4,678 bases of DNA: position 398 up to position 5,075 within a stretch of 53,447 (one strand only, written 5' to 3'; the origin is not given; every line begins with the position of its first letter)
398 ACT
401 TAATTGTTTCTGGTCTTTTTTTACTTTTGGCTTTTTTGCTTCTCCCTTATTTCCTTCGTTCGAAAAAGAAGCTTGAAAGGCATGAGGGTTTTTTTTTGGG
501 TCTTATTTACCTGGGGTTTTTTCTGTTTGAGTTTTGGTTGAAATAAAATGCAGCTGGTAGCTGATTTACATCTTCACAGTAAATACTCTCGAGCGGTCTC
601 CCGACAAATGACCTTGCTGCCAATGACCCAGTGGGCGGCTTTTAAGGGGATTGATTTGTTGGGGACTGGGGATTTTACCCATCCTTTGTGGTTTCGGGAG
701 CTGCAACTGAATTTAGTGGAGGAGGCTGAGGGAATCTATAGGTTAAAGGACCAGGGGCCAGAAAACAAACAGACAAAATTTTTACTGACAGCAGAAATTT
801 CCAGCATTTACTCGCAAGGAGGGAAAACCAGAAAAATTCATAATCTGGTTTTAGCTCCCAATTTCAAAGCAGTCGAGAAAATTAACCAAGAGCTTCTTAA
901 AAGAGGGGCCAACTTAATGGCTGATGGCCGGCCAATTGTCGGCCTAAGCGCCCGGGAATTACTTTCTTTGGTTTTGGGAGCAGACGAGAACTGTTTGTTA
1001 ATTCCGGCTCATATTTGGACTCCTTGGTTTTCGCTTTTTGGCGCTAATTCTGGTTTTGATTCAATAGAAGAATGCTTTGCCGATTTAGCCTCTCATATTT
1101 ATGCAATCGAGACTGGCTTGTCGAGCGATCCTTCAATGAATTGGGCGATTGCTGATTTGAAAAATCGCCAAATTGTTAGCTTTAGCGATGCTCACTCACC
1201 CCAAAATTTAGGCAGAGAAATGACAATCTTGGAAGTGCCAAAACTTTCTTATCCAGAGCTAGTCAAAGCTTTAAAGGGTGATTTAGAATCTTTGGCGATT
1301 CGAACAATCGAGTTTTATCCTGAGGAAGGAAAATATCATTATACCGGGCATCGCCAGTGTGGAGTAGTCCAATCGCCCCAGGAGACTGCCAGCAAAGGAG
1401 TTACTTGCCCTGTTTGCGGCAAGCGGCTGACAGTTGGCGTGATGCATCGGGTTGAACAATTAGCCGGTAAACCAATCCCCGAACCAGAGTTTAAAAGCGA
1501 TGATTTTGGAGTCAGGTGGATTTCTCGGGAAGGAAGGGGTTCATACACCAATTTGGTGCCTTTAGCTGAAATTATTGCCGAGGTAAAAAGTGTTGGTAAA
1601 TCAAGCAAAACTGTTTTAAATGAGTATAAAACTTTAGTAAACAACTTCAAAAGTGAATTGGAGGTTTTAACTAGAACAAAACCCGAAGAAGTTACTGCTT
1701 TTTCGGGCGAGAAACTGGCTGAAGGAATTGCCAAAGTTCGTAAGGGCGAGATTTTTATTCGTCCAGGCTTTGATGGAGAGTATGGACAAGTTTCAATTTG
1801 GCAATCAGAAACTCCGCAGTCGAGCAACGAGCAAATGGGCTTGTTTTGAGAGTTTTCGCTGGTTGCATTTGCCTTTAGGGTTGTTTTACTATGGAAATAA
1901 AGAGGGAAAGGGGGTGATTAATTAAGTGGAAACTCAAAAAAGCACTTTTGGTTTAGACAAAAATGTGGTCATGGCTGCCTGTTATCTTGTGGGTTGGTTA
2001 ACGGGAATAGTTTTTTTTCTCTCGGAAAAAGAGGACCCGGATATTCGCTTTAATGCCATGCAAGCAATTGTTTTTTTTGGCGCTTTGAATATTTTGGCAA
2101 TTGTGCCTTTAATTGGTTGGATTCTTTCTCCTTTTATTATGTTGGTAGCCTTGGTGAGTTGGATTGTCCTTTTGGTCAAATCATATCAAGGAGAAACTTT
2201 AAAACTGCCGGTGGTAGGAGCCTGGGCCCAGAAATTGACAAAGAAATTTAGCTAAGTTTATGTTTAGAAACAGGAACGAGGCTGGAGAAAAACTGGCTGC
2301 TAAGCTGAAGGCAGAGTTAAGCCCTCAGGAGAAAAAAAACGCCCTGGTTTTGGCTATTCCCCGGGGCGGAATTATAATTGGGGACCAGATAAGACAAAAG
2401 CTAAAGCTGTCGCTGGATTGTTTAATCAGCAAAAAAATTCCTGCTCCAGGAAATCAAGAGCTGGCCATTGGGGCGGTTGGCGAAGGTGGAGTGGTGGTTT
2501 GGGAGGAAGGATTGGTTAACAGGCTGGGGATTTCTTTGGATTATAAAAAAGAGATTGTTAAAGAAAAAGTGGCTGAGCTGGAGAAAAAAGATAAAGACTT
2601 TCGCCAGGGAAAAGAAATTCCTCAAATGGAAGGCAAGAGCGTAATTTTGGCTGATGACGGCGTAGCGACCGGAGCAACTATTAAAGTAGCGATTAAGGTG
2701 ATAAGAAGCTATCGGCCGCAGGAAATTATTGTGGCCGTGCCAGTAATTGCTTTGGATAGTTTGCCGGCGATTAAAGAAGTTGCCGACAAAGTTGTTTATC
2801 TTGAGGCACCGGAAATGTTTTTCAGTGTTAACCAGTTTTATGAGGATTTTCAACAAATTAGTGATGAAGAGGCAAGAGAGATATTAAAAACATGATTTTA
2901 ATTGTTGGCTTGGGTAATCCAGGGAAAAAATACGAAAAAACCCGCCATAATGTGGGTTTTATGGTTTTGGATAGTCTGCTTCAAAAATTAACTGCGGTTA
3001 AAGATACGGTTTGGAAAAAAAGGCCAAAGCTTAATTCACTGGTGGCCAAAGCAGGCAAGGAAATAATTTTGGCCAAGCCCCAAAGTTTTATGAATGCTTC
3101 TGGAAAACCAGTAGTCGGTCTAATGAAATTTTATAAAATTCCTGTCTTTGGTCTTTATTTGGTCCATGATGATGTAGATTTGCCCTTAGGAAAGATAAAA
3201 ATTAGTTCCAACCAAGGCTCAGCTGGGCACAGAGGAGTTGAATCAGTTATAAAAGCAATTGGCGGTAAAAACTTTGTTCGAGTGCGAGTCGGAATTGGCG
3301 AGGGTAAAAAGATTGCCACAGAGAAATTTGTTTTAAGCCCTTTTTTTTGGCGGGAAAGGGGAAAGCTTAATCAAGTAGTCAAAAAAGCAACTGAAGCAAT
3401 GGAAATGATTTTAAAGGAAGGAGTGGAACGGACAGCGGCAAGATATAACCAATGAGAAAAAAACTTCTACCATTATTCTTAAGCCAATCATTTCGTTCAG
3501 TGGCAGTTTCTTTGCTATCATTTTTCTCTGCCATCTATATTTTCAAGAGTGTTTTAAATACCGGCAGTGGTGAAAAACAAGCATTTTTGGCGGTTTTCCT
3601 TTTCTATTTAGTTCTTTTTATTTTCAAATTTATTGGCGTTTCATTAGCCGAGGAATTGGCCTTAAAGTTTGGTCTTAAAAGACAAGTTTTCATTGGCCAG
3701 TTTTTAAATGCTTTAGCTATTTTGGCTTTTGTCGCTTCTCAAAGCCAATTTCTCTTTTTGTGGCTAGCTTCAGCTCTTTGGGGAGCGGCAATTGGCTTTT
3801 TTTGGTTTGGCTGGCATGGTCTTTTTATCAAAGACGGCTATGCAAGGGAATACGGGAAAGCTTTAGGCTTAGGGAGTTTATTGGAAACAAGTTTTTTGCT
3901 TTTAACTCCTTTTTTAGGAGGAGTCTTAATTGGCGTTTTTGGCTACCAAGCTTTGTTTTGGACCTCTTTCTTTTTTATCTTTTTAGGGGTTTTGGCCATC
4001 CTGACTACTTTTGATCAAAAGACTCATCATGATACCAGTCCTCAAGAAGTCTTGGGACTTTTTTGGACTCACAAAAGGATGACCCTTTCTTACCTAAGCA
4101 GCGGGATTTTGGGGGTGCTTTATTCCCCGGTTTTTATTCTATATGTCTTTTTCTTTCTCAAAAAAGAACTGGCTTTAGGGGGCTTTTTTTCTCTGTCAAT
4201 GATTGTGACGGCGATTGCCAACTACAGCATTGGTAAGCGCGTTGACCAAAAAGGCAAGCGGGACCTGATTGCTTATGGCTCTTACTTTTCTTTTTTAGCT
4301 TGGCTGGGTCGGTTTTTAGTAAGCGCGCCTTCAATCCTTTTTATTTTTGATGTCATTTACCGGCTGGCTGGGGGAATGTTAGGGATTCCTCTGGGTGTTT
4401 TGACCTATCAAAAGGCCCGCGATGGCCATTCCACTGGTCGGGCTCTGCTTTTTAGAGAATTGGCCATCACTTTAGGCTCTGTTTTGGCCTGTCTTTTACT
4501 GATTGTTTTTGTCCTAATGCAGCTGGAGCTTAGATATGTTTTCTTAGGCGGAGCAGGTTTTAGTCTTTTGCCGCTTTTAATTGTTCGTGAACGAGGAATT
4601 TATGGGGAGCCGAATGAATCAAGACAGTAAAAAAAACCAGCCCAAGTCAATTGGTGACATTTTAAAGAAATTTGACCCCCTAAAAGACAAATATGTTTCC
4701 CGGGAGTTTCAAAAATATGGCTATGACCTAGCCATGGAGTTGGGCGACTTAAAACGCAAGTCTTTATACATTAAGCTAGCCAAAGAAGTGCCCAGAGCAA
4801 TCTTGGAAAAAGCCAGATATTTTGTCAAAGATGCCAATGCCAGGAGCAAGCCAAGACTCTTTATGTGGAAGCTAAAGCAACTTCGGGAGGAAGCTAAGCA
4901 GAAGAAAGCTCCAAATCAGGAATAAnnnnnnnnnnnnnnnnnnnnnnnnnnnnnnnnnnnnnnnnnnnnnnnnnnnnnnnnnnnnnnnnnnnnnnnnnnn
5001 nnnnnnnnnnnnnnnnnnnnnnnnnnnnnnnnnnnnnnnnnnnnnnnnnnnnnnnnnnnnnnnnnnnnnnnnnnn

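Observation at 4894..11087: Tandemly duplicated two-gene module: STAND-like/OmpR-wHTH regulator plus a large uncharacterised protein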

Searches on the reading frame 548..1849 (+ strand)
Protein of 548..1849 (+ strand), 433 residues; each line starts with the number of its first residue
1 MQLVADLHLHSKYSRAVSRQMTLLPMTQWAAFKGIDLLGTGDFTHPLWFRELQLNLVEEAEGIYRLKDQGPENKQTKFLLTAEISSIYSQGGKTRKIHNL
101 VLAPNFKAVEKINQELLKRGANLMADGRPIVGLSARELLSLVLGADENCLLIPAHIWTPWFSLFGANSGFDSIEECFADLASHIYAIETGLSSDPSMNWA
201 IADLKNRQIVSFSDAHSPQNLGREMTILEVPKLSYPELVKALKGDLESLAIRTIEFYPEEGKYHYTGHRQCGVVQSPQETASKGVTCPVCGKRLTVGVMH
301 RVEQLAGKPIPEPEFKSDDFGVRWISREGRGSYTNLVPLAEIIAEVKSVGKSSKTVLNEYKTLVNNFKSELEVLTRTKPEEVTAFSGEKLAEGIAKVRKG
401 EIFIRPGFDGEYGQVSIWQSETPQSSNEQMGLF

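Call 58: search_protein_families(library=pfam, proteins=[window:548-1849:+], max_evalue=0.01)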
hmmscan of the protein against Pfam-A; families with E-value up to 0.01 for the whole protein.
window:548-1849:+ (433 aa): 1 family
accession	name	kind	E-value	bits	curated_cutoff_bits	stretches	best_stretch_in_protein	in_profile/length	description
PF13263.12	PHP_C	-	0.0084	16.1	21.3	0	205-243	14-52/56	PHP-associated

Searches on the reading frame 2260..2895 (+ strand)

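Call 58: search_protein_families(library=pfam, proteins=[window:2260-2895:+], max_evalue=0.01)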
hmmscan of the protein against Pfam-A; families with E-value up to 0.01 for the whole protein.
window:2260-2895:+ (211 aa): 3 families
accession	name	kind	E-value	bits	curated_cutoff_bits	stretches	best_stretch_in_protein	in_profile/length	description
PF00156.33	Pribosyltran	-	7.1e-17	61.6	26.3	1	6-197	8-157/158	Phosphoribosyl transferase domain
PF14681.12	UPRTase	-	0.00013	21.9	27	1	121-177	115-171/206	Uracil phosphoribosyltransferase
PF15609.12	PRTase_2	-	0.0019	18.2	28.8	0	125-167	119-161/188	Phosphoribosyl transferase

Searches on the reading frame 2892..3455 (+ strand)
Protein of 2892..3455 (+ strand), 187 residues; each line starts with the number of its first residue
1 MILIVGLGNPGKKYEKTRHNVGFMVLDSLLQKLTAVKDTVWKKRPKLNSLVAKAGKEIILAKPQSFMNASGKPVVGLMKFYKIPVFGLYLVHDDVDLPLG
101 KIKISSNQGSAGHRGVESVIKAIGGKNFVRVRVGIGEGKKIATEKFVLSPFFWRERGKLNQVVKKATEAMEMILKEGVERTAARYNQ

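Call 58: search_protein_families(library=pfam, proteins=[window:2892-3455:+], max_evalue=0.01)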
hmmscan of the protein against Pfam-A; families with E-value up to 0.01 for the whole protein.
window:2892-3455:+ (187 aa): 1 family
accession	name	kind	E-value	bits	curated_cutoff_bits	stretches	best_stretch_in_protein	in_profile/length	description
PF01195.25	Pept_tRNA_hydro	-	1.5e-56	191.6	27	1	3-186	1-183/183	Peptidyl-tRNA hydrolase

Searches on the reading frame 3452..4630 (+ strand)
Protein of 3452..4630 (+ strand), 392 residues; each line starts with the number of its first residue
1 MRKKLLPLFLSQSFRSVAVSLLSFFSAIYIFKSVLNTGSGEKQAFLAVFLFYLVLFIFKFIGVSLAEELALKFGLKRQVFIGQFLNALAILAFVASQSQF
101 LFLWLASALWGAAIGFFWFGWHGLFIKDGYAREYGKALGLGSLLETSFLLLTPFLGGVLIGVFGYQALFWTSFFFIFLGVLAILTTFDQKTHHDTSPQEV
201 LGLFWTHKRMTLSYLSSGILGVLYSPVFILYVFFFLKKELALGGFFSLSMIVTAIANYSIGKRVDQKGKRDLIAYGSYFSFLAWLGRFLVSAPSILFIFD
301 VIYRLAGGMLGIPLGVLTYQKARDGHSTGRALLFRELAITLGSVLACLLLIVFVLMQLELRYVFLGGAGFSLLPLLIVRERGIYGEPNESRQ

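Call 58: search_protein_families(library=pfam, proteins=[window:3452-4630:+], max_evalue=0.01)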
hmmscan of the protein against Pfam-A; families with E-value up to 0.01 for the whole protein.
window:3452-4630:+ (392 aa): 1 family
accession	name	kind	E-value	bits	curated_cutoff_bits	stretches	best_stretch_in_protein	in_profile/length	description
PF07690.21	MFS_1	-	6e-14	52.2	33.4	1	9-323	2-324/347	Major Facilitator Superfamily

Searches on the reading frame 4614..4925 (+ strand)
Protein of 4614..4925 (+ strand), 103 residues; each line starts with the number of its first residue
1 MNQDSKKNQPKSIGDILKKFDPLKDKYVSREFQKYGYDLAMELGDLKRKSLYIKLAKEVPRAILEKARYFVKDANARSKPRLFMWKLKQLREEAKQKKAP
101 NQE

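Call 58: search_protein_families(library=pfam, proteins=[window:4614-4925:+], max_evalue=0.01)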
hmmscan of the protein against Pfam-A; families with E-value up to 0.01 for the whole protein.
window:4614-4925:+ (103 aa): 1 family
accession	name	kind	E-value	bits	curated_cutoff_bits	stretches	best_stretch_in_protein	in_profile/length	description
PF07840.17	FadR_C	-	0.00019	21.8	23.6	1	5-99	45-137/164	FadR C-terminal domain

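Call 75: search_protein_families(library=phrogs, proteins=[window:4614-4925:+], max_evalue=0.01)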
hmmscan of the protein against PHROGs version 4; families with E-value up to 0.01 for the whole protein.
window:4614-4925:+ (103 aa): 0 families
